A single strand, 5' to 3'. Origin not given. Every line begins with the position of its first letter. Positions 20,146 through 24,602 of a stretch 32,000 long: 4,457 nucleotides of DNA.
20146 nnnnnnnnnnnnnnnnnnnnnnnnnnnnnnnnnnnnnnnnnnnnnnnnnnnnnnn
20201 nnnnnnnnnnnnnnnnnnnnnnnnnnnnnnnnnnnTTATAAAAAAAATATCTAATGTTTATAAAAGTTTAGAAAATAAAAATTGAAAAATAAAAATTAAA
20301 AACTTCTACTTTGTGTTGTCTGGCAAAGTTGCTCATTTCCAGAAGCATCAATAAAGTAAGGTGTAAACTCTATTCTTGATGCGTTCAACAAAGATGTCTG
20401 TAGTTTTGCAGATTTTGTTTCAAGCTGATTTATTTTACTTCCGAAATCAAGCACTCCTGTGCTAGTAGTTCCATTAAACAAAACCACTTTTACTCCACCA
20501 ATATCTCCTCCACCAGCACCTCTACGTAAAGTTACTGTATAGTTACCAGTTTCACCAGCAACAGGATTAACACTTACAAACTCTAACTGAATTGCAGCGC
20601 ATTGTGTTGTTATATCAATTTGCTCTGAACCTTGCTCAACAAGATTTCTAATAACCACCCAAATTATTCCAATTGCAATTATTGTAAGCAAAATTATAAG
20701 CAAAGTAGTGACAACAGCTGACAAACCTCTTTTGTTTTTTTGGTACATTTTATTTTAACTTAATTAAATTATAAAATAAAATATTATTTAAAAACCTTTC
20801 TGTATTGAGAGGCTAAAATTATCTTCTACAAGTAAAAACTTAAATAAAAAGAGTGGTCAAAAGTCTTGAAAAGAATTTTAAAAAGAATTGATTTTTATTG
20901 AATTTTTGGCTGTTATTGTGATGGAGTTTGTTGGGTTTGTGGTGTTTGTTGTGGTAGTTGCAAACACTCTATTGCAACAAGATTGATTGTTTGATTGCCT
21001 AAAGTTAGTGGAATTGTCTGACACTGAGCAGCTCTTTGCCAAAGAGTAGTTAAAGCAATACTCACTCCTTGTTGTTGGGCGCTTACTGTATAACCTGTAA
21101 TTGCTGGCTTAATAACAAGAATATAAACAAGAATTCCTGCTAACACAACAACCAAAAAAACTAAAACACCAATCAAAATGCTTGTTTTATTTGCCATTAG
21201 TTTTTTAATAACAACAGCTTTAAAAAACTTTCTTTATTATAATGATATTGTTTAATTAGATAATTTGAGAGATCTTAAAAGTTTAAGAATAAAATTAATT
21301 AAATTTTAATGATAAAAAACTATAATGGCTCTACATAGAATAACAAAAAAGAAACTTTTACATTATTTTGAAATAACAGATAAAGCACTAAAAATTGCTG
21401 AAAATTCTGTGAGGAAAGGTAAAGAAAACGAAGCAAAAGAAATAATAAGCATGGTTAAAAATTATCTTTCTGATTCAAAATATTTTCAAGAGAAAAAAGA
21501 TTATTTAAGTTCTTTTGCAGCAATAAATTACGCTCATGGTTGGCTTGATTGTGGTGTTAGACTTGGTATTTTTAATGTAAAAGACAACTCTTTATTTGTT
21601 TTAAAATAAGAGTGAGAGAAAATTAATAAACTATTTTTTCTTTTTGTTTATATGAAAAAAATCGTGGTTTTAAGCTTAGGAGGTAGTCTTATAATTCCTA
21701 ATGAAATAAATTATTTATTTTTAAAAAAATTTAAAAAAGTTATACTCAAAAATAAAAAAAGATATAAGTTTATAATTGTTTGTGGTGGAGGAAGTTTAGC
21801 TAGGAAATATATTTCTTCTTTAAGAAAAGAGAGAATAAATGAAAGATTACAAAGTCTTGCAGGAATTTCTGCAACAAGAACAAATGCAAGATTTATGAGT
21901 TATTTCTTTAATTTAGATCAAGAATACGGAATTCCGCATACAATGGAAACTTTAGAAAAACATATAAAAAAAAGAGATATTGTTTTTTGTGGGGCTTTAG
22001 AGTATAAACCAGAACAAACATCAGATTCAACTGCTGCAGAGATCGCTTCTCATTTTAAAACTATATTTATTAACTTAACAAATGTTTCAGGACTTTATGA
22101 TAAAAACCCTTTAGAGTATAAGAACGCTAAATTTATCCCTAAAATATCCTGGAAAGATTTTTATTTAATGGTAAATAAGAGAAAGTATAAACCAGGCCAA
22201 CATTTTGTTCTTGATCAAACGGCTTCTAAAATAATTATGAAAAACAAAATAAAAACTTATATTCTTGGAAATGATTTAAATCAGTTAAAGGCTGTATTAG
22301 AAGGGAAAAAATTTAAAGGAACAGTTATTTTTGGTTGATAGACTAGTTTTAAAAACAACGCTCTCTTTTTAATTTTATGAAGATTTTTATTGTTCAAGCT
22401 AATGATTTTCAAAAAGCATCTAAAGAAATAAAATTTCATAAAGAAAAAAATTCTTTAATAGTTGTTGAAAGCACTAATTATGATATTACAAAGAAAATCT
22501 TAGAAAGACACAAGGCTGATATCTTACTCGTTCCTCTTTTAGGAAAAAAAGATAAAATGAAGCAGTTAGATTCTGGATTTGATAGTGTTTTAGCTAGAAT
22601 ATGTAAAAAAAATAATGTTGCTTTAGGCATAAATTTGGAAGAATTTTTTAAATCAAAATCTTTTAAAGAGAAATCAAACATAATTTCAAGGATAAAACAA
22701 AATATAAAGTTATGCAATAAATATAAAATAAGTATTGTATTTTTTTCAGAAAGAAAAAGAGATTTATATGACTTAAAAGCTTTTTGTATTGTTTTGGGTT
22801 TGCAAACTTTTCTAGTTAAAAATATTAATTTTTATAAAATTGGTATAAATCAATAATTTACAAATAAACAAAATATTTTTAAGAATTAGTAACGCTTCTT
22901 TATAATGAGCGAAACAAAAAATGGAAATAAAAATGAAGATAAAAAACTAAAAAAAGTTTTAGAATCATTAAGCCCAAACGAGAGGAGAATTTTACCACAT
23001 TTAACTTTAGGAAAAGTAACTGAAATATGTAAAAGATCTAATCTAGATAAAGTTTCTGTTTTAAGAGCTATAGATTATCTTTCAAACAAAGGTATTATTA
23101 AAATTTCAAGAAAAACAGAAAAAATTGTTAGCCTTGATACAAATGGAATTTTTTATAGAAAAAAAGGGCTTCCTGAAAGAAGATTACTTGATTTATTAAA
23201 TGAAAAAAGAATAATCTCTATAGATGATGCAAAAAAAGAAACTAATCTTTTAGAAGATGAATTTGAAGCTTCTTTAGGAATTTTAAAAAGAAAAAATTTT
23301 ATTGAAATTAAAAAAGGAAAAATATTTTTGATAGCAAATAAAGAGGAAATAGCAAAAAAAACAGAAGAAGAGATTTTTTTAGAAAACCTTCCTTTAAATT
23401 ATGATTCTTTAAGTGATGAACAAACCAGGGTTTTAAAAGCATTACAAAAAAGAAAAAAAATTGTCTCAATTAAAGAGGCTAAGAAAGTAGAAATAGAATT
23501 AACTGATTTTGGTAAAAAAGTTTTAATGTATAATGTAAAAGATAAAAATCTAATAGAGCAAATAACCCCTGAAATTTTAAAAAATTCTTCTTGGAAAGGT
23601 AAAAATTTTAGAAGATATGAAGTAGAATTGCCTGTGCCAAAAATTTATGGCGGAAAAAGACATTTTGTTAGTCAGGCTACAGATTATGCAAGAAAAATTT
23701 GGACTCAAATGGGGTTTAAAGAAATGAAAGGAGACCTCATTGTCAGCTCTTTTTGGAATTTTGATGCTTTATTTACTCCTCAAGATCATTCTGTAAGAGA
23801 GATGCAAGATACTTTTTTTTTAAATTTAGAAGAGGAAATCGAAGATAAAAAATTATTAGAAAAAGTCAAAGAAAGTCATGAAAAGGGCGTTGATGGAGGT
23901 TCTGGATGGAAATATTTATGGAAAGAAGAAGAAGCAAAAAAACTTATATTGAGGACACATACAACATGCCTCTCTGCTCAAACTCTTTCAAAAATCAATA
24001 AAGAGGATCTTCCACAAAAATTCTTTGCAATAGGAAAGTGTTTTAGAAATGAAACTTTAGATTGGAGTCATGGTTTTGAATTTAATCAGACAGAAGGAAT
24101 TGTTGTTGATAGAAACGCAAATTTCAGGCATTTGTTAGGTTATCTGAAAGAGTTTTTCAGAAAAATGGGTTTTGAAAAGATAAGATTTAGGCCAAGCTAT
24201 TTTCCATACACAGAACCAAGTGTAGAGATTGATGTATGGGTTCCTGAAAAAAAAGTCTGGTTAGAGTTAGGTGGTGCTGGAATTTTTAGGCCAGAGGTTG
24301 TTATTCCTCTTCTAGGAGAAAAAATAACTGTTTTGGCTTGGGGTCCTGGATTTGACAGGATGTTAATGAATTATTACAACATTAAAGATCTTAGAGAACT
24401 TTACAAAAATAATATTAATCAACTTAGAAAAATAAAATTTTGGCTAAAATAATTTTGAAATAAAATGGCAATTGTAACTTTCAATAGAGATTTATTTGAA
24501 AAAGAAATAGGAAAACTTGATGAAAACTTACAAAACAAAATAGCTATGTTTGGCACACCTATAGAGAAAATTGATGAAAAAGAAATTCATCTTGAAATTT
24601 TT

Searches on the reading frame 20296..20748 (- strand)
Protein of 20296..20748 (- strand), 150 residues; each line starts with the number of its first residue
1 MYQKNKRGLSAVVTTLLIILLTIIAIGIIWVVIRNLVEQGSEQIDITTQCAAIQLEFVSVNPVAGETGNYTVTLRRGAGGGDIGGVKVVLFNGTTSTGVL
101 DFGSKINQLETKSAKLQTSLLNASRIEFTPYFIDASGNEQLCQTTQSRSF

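Call 83: search_protein_families(library=pfam, max_evalue=0.01, proteins=[window:20296-20748:-])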
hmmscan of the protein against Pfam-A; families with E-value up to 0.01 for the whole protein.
window:20296-20748:- (150 aa): 1 family
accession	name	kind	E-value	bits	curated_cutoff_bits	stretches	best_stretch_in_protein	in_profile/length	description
PF07790.16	Pilin_N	-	0.00079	20.7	25.2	1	8-54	2-50/78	Archaeal Type IV pilin, N-terminal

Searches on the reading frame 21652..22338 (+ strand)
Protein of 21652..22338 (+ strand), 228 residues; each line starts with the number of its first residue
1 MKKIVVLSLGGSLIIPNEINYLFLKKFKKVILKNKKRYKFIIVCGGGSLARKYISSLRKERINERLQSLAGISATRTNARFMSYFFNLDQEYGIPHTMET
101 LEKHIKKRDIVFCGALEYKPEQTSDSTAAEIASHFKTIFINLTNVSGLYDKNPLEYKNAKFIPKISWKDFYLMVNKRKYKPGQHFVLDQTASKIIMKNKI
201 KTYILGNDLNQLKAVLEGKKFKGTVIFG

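Call 83: search_protein_families(library=pfam, max_evalue=0.01, proteins=[window:21652-22338:+])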
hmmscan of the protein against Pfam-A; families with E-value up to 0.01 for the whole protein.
window:21652-22338:+ (228 aa): 1 family
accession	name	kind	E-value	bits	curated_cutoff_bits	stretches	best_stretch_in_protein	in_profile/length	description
PF00696.33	AA_kinase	-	1.7e-24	87.3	24.9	1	3-205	1-233/234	Amino acid kinase family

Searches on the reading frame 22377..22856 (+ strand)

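Call 83: search_protein_families(library=pfam, max_evalue=0.01, proteins=[window:22377-22856:+])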
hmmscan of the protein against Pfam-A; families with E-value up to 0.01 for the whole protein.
window:22377-22856:+ (159 aa): 1 family
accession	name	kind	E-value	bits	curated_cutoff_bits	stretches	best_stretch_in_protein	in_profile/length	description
PF01876.22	RNase_P_p30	-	6.1e-11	42.6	35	1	12-143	77-197/214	RNase P subunit p30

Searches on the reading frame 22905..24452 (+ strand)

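Call 51: search_protein_families(library=pfam, max_evalue=0.001, proteins=[window:22905-24452:+])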
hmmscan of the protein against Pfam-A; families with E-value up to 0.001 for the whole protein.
window:22905-24452:+ (515 aa): 3 families
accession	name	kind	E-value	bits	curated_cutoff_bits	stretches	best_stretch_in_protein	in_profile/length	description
PF01409.25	tRNA-synt_2d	-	2.4e-82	276.6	19.8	1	238-509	2-245/246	tRNA synthetases class II core domain (F)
PF00587.30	tRNA-synt_2b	-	3.2e-08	34.3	29.3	1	339-454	3-130/179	tRNA synthetase class II core domain (G, H, P, S and T)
PF10771.15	DUF2582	-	0.00026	21.5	24.2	0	96-137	15-56/65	Winged helix-turn-helix domain (DUF2582)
